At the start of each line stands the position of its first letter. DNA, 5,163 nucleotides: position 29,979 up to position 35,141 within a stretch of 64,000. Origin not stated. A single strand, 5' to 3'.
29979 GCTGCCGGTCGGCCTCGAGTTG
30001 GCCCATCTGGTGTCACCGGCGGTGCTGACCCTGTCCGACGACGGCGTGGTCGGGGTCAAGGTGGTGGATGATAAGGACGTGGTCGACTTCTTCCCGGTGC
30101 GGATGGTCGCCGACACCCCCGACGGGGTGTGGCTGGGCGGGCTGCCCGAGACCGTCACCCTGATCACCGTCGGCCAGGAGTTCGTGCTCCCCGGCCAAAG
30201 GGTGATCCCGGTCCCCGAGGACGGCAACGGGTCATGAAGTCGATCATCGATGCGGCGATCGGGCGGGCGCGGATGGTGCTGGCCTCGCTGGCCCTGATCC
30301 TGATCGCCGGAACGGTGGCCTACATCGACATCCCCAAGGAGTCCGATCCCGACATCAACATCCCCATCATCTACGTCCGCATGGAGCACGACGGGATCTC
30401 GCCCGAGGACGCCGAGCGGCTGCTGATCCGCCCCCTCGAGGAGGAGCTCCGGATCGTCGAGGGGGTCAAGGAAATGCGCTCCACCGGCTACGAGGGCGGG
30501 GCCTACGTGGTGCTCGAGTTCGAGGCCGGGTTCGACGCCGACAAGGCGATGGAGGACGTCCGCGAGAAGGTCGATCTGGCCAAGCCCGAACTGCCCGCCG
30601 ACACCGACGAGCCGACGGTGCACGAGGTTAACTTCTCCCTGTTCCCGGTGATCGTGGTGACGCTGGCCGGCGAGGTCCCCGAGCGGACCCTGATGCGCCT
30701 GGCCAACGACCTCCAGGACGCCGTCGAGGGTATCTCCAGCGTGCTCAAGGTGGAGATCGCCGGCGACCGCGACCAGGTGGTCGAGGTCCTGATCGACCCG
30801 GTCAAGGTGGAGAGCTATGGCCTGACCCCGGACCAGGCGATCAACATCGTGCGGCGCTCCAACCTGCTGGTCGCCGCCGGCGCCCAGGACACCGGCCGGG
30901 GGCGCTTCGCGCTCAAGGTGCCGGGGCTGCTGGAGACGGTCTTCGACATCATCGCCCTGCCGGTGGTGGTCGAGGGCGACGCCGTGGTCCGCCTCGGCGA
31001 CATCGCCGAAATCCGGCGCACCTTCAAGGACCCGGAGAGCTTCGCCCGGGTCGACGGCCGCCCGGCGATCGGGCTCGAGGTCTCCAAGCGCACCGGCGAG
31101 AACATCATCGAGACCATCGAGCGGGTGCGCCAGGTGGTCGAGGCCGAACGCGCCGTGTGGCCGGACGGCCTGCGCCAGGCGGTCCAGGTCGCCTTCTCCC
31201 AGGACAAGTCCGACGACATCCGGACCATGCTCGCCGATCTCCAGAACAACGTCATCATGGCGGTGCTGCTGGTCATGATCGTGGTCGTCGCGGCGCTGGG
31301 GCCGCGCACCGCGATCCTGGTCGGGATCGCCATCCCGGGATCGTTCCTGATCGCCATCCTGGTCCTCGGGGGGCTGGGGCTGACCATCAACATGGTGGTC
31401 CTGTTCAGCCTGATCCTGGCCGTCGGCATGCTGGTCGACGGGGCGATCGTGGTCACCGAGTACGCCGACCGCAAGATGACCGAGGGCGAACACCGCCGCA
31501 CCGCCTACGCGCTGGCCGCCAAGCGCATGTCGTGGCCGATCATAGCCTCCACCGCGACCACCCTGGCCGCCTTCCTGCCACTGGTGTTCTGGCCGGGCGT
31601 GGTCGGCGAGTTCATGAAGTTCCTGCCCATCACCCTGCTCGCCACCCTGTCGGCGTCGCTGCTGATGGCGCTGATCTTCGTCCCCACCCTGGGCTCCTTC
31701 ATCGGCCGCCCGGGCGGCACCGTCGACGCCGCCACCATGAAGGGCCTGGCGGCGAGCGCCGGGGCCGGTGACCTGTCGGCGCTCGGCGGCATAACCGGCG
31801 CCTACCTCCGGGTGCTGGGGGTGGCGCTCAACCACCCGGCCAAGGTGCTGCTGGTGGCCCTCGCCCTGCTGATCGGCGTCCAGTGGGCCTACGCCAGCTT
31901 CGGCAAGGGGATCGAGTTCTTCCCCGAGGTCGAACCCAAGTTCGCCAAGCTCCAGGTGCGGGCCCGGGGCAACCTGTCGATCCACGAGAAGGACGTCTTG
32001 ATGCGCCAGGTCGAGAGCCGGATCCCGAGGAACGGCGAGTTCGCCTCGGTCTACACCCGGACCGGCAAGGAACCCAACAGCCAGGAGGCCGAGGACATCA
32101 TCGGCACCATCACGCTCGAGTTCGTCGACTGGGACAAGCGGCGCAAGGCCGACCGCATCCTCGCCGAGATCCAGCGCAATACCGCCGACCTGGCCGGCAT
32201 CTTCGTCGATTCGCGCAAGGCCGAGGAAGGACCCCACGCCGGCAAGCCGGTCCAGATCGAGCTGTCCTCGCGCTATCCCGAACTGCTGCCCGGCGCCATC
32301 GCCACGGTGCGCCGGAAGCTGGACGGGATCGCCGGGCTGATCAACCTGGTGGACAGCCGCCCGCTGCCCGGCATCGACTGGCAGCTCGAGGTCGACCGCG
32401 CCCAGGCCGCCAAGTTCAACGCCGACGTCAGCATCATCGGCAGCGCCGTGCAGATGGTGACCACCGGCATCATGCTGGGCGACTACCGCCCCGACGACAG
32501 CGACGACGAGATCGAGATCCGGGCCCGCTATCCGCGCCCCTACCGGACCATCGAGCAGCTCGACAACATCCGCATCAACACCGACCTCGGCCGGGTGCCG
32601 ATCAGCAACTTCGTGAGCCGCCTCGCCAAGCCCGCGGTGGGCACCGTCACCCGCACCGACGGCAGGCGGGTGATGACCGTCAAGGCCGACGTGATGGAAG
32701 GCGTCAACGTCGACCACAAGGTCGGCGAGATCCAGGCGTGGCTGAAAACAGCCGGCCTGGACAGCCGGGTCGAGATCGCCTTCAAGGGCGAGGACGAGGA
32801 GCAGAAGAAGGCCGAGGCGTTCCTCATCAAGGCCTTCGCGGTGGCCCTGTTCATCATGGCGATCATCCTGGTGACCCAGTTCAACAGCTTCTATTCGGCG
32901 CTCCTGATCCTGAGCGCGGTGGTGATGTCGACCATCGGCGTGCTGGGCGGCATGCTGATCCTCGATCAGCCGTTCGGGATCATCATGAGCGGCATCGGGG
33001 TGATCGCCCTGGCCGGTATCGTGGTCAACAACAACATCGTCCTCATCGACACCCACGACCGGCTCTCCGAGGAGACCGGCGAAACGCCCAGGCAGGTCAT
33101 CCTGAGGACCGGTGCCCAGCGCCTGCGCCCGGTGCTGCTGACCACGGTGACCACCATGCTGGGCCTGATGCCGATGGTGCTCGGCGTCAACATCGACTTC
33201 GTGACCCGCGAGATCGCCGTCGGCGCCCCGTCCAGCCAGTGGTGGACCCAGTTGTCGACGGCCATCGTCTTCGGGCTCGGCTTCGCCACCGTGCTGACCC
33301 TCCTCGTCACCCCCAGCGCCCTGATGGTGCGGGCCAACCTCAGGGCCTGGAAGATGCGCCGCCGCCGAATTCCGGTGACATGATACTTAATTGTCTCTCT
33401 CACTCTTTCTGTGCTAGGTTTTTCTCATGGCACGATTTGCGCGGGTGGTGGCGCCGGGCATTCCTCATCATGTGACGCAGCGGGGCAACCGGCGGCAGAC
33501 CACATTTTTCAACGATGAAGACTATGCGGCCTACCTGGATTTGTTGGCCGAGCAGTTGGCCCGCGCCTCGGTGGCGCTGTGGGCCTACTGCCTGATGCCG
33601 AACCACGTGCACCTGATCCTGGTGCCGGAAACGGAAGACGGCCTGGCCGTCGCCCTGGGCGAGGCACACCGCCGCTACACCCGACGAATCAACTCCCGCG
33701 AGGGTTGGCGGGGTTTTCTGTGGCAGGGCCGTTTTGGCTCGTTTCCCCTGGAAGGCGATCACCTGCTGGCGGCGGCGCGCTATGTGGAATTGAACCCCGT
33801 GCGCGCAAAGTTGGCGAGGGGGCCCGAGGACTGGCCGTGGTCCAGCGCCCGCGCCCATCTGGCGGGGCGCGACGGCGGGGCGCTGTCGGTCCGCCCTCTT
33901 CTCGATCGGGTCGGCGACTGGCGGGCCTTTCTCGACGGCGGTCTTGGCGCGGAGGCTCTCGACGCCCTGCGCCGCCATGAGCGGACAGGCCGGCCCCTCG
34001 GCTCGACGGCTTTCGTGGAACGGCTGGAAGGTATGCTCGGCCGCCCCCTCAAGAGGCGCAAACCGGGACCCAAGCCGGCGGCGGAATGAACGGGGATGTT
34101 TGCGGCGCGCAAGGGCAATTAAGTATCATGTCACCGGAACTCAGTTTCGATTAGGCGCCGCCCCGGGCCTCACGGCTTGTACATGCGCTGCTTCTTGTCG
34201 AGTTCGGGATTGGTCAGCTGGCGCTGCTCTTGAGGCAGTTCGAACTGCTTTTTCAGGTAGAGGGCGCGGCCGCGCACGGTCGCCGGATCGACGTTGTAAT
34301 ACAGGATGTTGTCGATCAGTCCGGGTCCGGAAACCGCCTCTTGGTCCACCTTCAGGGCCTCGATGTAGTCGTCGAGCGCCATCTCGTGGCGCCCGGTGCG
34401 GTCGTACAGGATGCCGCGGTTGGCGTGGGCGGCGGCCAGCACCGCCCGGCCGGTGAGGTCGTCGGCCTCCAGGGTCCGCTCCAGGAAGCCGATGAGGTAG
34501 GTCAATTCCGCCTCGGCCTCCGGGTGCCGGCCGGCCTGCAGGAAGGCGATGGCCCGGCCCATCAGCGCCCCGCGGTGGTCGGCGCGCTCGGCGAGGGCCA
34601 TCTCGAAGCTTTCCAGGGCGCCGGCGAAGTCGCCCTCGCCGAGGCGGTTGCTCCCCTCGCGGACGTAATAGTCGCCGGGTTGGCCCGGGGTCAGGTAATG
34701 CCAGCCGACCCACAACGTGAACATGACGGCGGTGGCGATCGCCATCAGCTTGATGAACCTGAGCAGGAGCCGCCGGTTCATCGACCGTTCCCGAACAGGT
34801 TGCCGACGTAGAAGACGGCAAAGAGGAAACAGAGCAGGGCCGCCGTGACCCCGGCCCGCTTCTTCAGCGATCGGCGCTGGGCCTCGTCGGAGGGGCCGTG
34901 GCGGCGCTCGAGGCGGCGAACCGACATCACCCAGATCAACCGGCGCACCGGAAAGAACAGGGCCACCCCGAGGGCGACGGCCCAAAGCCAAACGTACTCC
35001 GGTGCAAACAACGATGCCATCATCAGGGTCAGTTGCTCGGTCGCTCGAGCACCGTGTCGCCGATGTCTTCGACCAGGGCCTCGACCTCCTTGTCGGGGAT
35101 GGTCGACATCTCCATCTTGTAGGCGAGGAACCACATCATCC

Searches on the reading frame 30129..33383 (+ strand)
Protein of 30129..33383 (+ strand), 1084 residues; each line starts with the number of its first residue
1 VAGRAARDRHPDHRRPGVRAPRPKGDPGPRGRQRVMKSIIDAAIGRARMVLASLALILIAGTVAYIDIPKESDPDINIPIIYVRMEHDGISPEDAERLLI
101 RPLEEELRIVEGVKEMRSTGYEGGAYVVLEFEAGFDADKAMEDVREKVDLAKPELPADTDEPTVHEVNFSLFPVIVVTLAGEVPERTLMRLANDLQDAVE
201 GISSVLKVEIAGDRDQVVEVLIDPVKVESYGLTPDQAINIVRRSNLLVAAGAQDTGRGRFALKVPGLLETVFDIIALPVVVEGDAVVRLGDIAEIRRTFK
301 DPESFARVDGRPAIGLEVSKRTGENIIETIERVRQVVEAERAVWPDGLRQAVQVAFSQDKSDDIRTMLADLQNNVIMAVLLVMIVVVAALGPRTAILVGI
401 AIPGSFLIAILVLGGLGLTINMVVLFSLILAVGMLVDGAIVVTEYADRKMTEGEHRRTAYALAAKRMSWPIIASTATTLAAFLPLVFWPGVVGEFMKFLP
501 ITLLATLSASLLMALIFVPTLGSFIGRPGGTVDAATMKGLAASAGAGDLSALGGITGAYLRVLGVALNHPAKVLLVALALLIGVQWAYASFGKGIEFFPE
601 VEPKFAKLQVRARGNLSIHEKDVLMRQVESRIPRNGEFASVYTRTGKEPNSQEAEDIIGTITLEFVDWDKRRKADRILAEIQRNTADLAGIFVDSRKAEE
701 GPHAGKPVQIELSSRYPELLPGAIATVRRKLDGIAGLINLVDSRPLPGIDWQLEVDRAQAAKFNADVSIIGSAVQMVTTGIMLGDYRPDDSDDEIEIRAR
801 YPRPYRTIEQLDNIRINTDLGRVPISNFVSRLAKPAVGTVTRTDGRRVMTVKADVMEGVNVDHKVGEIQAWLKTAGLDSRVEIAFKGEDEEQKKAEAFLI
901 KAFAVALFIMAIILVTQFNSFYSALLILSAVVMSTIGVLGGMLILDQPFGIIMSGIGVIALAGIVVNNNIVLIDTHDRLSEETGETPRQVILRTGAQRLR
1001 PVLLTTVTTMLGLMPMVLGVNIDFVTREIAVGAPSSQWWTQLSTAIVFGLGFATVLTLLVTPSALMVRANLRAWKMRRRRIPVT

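Call 94: search_protein_families(library=pfam, proteins=[window:30129-33383:+], max_evalue=0.001)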
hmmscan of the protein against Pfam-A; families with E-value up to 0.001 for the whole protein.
window:30129-33383:+ (1084 aa): 1 family
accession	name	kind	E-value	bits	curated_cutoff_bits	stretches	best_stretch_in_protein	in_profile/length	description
PF00873.25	ACR_tran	-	8.6e-156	520.8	28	1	40-1063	2-1015/1021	AcrB/AcrD/AcrF family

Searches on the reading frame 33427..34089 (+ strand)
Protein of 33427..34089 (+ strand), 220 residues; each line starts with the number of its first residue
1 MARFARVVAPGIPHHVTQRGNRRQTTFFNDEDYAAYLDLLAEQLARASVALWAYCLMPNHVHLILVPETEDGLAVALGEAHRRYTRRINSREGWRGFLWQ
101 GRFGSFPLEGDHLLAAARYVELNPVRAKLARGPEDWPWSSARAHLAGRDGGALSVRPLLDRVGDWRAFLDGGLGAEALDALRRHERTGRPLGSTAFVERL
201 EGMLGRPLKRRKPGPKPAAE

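Call 94: search_protein_families(library=pfam, proteins=[window:33427-34089:+], max_evalue=0.001)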
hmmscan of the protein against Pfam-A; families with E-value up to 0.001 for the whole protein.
window:33427-34089:+ (220 aa): 1 family
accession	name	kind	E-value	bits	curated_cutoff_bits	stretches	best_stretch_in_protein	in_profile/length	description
PF01797.21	Y1_Tnp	-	3.5e-10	40.5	23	1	15-121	8-119/121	Transposase IS200 like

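Call 95: search_protein_families(library=ncbifam, proteins=[window:33427-34089:+], max_evalue=0.01)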
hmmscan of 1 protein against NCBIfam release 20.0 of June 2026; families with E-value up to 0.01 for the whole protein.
window:33427-34089:+ (220 aa): 1 family
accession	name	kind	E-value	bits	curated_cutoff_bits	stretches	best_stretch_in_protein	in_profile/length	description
NF047646.1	REP_Tyr_transpos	equivalog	1.8e-18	66.8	80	1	5-139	3-146/146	REP-associated tyrosine transposase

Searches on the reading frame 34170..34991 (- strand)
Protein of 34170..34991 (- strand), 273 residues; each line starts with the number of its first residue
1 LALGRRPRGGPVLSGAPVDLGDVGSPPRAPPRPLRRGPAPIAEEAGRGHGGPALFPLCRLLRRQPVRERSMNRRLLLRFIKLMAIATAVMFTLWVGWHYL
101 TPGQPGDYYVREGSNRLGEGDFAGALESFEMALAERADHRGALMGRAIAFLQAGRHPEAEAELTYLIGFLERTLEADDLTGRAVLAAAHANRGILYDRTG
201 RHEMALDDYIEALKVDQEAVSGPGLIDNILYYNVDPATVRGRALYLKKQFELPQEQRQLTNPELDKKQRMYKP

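Call 103: search_protein_families(library=pfam, proteins=[window:34170-34991:-], max_evalue=0.001)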
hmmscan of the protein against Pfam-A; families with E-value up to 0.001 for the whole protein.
window:34170-34991:- (273 aa): 6 families
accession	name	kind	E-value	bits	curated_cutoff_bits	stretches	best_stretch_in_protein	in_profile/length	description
PF00515.34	TPR_1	-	3.3e-11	42.9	27.8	1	186-217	1-32/34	Tetratricopeptide repeat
PF13432.12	TPR_16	-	1.1e-08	35.8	32.7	1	112-162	3-53/65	Tetratricopeptide repeat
PF07719.23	TPR_2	-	2.2e-08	34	27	1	186-217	1-32/34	Tetratricopeptide repeat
PF14559.12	TPR_19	-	9.4e-07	29.5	25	1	117-163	2-48/68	Tetratricopeptide repeat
PF13424.12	TPR_12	-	8.1e-06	26.4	30.1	0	170-217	26-76/77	Tetratricopeptide repeat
PF13181.12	TPR_8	-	0.00062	20.2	25.7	0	187-217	2-32/34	Tetratricopeptide repeat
